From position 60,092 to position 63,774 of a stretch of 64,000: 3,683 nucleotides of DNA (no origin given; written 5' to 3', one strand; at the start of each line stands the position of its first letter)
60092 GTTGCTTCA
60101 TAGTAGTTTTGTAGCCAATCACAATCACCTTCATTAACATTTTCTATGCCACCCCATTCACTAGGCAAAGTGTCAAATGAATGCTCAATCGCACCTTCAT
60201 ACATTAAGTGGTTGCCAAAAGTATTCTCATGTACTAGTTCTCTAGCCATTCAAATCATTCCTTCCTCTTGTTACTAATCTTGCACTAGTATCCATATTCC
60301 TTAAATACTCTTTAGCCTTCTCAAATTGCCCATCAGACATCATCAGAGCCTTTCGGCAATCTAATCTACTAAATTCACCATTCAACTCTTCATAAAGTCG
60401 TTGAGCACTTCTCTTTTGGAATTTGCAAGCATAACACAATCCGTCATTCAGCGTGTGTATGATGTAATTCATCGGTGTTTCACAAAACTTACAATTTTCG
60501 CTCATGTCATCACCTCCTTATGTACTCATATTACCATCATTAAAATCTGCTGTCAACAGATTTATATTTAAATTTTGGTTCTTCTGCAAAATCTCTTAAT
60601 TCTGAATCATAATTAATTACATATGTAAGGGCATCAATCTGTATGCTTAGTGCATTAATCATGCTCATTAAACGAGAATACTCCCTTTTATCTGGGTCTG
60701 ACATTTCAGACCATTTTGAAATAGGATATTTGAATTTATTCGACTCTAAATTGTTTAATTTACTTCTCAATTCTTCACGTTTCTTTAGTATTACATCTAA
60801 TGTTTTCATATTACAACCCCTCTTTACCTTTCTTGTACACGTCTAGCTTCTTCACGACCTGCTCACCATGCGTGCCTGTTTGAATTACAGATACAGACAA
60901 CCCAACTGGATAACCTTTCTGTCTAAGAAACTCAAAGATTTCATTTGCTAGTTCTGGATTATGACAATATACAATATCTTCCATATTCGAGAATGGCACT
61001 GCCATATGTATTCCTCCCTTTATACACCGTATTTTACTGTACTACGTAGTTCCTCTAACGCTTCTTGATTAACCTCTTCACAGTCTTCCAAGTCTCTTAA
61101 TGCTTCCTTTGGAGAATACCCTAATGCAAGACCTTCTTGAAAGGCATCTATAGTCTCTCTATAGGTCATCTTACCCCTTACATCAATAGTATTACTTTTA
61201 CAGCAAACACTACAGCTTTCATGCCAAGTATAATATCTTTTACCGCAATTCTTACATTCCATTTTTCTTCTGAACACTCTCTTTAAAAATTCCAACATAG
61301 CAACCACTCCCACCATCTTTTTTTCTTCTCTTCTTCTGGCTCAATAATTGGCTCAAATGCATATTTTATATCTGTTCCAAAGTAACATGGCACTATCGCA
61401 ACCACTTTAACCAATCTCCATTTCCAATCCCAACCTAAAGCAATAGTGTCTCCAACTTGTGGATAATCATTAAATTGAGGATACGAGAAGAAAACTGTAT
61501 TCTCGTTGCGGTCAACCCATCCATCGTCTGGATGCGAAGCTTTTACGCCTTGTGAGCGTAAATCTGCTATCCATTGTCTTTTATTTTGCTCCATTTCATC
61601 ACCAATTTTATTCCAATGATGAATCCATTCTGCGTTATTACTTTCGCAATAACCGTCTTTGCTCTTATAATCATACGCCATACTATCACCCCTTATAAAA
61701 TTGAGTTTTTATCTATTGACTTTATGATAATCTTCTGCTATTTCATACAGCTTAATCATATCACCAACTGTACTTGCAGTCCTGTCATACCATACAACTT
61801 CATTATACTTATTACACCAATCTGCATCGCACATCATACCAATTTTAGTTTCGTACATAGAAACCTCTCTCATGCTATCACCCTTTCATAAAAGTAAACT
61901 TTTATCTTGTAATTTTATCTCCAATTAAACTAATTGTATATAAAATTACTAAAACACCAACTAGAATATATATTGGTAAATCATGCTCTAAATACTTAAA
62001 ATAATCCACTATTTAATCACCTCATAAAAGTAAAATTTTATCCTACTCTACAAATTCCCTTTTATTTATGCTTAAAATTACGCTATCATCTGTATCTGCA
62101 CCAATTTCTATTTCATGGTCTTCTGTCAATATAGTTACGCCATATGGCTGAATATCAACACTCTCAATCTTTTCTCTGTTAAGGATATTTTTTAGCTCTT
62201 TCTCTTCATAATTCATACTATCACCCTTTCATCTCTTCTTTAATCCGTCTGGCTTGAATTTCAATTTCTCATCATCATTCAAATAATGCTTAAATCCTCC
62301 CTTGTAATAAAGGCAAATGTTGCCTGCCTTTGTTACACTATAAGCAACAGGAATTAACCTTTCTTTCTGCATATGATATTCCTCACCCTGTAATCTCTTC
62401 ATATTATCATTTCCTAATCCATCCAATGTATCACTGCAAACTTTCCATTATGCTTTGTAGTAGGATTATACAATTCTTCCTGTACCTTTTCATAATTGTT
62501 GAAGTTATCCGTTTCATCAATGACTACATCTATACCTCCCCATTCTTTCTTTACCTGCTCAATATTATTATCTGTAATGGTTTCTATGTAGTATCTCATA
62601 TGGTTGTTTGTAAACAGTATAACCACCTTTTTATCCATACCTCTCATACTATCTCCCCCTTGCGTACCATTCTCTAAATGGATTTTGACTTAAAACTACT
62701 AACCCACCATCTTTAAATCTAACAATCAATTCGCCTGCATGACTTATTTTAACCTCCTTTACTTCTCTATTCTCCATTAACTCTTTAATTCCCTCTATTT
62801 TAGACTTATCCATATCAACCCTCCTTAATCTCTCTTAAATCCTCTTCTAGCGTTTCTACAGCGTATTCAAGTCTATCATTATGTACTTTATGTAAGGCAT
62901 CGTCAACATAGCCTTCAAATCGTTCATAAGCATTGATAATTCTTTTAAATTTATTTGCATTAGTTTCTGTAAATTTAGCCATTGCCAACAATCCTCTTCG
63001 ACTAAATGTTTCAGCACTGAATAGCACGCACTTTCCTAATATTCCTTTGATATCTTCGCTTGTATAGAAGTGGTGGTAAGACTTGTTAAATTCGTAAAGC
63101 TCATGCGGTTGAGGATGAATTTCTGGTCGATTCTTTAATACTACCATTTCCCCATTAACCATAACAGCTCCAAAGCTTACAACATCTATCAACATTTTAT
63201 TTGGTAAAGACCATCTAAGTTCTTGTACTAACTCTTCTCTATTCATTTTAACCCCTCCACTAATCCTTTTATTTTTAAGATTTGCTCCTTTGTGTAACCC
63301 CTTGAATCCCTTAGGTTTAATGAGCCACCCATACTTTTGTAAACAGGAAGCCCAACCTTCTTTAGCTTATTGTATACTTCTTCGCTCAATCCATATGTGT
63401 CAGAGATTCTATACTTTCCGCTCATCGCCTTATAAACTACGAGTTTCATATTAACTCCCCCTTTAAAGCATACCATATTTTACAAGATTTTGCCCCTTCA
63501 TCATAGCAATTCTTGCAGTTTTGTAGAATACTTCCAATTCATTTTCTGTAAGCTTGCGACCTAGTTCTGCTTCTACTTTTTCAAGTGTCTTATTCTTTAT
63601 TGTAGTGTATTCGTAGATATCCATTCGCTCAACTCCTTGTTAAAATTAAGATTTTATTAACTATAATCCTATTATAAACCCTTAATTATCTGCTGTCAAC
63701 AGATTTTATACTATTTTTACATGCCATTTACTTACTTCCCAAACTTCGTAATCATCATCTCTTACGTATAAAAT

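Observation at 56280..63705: Promoter subclass with the -35 hexamer embedded in a 17-19 bp palindrome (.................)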

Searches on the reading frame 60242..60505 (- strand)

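Call 50: search_protein_families(library=pfam, max_evalue=0.01, proteins=[window:60242-60505:-])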
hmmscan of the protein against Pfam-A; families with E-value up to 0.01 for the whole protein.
window:60242-60505:- (87 aa): 2 families
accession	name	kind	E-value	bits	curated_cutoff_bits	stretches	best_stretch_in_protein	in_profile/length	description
PF22562.2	UBA_7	-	0.0033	17.7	27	1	45-69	13-38/48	UBA-like domain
PF16678.12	UBA_HOIP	-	0.0094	16.4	22.4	0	9-67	37-95/152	HOIP UBA domain pair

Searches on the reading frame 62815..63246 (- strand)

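Call 50: search_protein_families(library=pfam, max_evalue=0.01, proteins=[window:62815-63246:-])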
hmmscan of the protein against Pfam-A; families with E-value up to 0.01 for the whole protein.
window:62815-63246:- (143 aa): 1 family
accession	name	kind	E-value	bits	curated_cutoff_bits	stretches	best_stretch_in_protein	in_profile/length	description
PF18041.7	MapZ_EC1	-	0.01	16.6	33.1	0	94-141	12-57/129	MapZ extracellular domain 1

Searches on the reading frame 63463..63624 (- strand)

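Call 50: search_protein_families(library=pfam, max_evalue=0.01, proteins=[window:63463-63624:-])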
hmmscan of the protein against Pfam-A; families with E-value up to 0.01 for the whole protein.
window:63463-63624:- (53 aa): 1 family
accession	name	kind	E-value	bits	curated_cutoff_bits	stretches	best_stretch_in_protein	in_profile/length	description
PF05321.16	HHA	-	0.006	17.2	25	1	12-37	10-35/57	Haemolysin expression modulating protein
